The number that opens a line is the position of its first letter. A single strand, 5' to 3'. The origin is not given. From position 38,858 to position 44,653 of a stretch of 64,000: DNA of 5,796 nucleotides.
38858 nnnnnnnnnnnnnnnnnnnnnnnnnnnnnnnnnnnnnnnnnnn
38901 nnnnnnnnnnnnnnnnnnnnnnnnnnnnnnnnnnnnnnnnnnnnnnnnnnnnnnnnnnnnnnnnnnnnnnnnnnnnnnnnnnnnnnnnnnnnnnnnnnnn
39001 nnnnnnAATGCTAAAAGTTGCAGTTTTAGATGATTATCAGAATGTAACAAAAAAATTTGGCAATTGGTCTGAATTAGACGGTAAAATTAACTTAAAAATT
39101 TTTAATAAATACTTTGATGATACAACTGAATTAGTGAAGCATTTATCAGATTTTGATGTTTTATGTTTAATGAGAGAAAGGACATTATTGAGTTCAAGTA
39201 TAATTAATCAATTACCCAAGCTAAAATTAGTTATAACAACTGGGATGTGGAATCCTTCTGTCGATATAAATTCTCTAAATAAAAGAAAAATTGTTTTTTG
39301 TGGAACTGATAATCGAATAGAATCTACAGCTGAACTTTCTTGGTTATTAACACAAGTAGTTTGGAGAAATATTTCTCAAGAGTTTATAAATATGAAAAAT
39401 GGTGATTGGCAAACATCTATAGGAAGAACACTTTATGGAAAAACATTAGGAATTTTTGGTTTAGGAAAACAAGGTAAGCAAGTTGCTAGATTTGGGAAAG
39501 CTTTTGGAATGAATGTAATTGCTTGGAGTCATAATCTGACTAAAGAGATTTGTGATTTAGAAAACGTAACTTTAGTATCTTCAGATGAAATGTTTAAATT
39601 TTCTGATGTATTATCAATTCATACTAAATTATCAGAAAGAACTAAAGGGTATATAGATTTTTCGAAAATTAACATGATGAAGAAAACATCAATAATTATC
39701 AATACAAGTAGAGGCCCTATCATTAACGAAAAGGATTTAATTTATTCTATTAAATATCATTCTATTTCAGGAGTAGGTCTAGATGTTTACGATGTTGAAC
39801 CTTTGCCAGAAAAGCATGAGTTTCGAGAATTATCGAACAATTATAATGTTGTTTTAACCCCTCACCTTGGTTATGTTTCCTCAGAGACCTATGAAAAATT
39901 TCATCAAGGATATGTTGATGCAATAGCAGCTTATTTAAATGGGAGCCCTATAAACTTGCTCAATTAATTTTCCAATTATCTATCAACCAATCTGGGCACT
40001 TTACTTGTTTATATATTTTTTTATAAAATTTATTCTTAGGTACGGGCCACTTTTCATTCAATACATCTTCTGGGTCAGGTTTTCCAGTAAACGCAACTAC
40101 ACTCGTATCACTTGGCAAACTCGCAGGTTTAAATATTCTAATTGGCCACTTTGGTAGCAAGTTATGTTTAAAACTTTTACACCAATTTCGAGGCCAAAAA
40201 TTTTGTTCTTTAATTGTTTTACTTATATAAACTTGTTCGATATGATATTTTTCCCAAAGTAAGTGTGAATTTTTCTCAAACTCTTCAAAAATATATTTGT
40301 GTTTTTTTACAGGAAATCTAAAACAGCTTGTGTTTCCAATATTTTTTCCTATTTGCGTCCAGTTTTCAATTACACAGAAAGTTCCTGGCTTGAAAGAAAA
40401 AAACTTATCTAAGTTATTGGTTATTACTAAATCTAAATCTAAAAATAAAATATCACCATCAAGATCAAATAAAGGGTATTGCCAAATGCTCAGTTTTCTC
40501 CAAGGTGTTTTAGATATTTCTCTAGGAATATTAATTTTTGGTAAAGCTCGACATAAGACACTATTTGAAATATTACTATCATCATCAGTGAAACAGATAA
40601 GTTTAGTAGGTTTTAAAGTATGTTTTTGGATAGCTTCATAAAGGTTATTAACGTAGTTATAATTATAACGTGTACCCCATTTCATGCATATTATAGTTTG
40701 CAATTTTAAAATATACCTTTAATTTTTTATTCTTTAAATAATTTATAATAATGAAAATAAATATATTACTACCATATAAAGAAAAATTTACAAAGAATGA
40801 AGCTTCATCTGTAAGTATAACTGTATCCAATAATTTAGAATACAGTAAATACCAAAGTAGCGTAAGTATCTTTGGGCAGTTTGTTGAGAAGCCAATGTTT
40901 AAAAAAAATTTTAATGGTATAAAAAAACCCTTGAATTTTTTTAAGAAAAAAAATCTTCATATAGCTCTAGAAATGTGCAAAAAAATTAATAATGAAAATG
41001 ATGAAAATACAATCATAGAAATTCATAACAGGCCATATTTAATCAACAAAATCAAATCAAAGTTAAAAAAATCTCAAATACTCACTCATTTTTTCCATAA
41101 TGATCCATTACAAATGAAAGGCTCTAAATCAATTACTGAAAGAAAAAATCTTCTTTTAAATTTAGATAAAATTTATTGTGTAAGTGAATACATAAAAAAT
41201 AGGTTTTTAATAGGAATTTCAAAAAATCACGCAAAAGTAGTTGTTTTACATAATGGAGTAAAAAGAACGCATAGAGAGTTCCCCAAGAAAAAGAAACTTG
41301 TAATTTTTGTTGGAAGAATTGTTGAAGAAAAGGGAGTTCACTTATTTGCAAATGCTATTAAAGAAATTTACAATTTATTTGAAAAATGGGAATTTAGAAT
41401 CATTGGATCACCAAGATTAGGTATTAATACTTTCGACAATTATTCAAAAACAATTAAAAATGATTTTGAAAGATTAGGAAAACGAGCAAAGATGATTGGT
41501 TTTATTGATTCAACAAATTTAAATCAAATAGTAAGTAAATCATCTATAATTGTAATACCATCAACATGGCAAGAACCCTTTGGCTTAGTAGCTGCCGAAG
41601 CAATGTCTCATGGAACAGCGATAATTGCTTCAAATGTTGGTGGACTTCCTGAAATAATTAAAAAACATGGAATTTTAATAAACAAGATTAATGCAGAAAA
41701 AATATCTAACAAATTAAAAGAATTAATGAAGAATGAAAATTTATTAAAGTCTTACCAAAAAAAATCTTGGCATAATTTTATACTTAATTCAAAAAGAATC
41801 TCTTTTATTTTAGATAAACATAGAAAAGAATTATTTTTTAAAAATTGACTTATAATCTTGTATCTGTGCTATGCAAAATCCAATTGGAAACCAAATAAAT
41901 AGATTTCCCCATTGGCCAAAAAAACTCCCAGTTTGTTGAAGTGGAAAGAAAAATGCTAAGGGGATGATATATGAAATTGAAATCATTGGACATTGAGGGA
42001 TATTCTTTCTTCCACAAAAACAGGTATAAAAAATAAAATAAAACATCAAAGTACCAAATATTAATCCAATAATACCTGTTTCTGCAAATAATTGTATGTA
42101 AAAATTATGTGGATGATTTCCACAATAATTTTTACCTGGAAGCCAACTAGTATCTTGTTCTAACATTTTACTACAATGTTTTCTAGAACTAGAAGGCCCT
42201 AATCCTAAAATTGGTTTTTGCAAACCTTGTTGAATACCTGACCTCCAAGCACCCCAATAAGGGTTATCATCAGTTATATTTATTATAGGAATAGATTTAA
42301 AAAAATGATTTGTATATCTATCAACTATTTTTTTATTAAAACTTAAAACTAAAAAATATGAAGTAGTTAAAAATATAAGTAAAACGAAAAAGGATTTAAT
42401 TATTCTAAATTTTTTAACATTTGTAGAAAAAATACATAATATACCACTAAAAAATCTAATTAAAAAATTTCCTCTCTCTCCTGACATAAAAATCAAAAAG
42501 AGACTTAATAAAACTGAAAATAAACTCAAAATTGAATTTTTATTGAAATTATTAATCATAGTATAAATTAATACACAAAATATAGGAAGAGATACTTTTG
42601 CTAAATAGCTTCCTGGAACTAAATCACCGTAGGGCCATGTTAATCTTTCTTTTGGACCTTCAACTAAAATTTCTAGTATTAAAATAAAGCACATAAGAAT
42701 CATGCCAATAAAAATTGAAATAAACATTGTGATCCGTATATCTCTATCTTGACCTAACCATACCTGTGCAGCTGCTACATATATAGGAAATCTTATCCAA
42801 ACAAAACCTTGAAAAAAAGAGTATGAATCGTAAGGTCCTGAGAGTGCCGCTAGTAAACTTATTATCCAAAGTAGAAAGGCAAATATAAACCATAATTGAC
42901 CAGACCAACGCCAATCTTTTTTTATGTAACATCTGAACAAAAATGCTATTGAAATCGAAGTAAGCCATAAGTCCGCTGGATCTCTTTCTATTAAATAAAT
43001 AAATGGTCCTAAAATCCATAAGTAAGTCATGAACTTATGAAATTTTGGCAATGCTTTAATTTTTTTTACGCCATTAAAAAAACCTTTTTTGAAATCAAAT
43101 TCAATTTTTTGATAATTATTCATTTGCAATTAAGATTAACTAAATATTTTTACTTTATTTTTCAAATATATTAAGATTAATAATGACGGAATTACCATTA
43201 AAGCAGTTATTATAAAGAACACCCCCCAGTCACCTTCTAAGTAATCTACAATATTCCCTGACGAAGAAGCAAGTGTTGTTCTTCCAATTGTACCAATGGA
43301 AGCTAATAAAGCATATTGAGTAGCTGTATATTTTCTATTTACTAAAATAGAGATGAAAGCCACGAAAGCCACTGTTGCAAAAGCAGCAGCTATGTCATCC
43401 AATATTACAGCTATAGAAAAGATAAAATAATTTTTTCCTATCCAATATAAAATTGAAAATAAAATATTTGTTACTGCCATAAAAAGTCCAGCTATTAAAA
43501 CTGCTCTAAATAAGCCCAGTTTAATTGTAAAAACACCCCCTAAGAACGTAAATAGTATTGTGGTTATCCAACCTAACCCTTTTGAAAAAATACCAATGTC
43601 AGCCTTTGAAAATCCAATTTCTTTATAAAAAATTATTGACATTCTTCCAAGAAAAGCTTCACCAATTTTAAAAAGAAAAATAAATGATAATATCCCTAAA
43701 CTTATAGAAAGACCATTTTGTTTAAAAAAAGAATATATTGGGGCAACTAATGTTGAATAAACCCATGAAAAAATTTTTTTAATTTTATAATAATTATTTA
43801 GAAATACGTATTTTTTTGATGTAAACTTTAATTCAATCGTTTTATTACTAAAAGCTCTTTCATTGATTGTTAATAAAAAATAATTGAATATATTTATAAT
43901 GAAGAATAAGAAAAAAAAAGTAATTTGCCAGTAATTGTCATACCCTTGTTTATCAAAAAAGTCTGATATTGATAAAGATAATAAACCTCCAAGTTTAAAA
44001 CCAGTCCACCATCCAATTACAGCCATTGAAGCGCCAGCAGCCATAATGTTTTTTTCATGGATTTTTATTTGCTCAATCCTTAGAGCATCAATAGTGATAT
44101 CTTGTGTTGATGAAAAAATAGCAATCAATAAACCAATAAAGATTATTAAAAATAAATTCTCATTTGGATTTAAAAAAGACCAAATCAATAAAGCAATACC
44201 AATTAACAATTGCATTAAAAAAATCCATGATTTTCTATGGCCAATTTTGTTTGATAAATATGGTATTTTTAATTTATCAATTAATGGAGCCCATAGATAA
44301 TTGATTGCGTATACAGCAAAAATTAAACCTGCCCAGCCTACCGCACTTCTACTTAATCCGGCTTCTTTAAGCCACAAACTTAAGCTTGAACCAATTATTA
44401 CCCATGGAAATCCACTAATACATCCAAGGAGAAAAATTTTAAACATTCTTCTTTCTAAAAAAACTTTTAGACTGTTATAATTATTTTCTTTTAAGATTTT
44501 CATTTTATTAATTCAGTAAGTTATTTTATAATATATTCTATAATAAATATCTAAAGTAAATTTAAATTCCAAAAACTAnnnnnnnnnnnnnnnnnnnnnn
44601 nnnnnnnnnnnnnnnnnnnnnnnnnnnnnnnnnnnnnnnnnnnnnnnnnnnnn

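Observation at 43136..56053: A dispersed, apparently non-canonical muropeptide-recycling gene set interleaved with surface-glycan genes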

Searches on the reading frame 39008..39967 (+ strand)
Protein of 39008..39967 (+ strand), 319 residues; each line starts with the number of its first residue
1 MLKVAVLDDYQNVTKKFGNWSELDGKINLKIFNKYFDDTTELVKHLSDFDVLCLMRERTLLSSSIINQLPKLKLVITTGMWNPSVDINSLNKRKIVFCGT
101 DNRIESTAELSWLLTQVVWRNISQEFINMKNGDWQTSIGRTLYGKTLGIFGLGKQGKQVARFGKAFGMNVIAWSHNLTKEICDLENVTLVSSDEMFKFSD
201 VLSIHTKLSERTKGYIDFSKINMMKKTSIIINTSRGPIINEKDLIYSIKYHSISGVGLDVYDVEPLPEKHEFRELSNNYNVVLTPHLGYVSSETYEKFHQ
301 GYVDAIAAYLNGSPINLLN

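Call 33: search_protein_families(library=pfam, proteins=[window:39008-39967:+], max_evalue=0.000001)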
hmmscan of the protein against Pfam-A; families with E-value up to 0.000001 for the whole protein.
window:39008-39967:+ (319 aa): 2 families
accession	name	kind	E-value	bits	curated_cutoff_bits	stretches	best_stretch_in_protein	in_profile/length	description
PF02826.25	2-Hacid_dh_C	-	8.8e-48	162.5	25.1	1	118-288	7-178/178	D-isomer specific 2-hydroxyacid dehydrogenase, NAD binding domain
PF00389.36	2-Hacid_dh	-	1.8e-09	37.8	24.6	1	28-318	21-133/134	D-isomer specific 2-hydroxyacid dehydrogenase, catalytic domain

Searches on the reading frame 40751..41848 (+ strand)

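Call 5: search_protein_families(library=pfam, proteins=[window:40751-41848:+])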
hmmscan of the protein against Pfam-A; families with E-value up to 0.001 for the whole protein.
window:40751-41848:+ (365 aa): 3 families
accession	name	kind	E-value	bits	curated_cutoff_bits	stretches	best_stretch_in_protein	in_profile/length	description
PF00534.26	Glycos_transf_1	-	1.5e-33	116.2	26.4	1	175-338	9-168/172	Glycosyl transferases group 1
PF13692.12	Glyco_trans_1_4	-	1.8e-26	93.6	27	1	182-328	2-142/142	Glycosyl transferases group 1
PF20706.3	GT4-conflict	-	5.9e-13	49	26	1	139-309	148-324/385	Family 4 Glycosyltransferase in conflict systems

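Call 6: search_protein_families(library=ncbifam, proteins=[window:40751-41848:+], max_evalue=1e-10)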
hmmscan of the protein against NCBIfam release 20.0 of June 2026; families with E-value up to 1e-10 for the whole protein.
window:40751-41848:+ (365 aa): 12 families
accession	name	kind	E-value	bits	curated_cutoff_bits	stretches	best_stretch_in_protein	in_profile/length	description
NF012028.0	PRK15484.1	subfamily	3.3e-22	79.1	618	1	81-335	95-351/380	lipopolysaccharide N-acetylglucosaminyltransferase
NF047684.1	TeichurnBiosyTuaC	equivalog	1.2e-18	67.2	550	1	154-338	192-364/391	teichuronic acid biosynthesis protein TuaC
TIGR04157.1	glyco_rSAM_CFB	subfamily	6.1e-18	65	400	1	62-352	98-389/406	TIGR04157 family glycosyltransferase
NF041876.1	EPS_EpsE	equivalog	2.7e-16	59.8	400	1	178-338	208-371/389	exopolysaccharide biosynthesis GT4 family glycosyltransferase EpsE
TIGR02095.1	glgA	subfamily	2.7e-16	59.3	328.45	1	178-355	291-464/477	glycogen/starch synthase, ADP-glucose type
NF038295.1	EPS_HpsP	equivalog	3.3e-16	59.3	550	1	169-333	195-357/388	hormogonium polysaccharide biosynthesis glycosyltransferase HpsP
NF038298.1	EPS_HpsO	equivalog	3.3e-16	59.1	575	1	179-343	199-367/388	hormogonium polysaccharide biosynthesis glycosyltransferase HpsO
TIGR02149.1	glgA_Coryne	subfamily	1.2e-15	57.6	302.4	1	171-328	194-355/391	glycogen synthase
TIGR03449.1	mycothiol_MshA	equivalog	6.3e-15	55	462.5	1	174-336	213-377/406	D-inositol-3-phosphate glycosyltransferase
TIGR03999.1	thiol_BshA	equivalog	1.3e-13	50.7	273.7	1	243-341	254-351/375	N-acetyl-alpha-D-glucosaminyl L-malate synthase BshA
NF053787.1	GlcN_PG_synth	equivalog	7.2e-13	48.1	480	1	174-331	190-329/361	N-acetylglucosaminyl phosphatidylglycerol synthase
NF046085.1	XrtY_assoc_Gly1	equivalog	9.1e-13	47.8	400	1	135-338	158-359/387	XrtY-associated glycosyltransferase XYAG1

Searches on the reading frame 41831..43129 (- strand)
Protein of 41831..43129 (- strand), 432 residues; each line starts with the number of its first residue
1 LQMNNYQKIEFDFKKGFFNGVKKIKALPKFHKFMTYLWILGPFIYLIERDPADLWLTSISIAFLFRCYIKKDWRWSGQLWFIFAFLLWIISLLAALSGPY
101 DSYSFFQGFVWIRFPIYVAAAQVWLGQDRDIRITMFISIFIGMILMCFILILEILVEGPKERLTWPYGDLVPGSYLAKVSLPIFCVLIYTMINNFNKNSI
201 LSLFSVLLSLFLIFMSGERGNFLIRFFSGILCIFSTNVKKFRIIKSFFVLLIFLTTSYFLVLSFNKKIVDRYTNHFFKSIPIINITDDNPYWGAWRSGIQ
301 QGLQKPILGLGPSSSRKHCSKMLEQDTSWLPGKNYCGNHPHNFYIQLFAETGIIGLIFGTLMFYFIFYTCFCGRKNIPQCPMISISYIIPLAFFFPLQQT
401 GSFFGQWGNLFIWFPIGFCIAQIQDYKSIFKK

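Call 5: search_protein_families(library=pfam, proteins=[window:41831-43129:-])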
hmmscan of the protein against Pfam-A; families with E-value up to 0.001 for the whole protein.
window:41831-43129:- (432 aa): 1 family
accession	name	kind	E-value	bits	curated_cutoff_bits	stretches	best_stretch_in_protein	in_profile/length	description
PF04932.20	Wzy_C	-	1.3e-14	54.7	31.7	1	205-358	2-147/149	O-Antigen ligase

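Call 6: search_protein_families(library=ncbifam, proteins=[window:41831-43129:-], max_evalue=1e-10)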
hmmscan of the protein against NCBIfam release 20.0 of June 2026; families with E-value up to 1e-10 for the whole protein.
window:41831-43129:- (432 aa): 0 families

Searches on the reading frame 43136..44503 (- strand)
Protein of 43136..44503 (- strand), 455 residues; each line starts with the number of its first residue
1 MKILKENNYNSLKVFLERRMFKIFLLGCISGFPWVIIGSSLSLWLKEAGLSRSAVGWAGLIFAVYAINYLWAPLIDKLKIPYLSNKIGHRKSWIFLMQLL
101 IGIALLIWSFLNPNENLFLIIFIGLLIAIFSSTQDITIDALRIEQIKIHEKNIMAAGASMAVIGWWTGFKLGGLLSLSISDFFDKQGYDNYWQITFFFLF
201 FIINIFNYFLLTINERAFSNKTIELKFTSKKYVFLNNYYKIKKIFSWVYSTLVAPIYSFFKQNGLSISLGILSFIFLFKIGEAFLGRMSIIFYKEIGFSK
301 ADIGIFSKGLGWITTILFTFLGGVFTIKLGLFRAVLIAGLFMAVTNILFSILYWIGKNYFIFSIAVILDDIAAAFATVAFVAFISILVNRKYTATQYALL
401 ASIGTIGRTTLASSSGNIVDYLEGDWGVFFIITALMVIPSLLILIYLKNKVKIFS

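Call 3: search_protein_families(library=pfam, proteins=[window:43136-44503:-])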
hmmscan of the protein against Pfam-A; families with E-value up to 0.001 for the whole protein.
window:43136-44503:- (455 aa): 1 family
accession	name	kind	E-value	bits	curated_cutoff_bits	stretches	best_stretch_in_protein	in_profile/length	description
PF07690.21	MFS_1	-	1.7e-15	57.2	33.4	2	23-287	1-260/347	Major Facilitator Superfamily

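Call 4: search_protein_families(library=ncbifam, proteins=[window:43136-44503:-])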
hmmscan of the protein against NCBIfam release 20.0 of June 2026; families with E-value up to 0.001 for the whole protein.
window:43136-44503:- (455 aa): 4 families
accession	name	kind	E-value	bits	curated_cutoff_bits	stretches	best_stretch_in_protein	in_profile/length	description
TIGR00901.2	2A0125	subfamily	4.2e-105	351.8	350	1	15-446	1-416/417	AmpG family muropeptide MFS transporter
NF008867.0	PRK11902.1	equivalog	4e-61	207.2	656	2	251-452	211-408/419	muropeptide transporter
NF008238.0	PRK11010.1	equivalog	8.4e-54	183.2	756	2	250-450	209-405/492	muropeptide MFS transporter AmpG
TIGR02718.1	sider_RhtX_FptX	subfamily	6.4e-16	58.3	356.15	1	26-181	9-158/390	RhtX/FptX family siderophore transporter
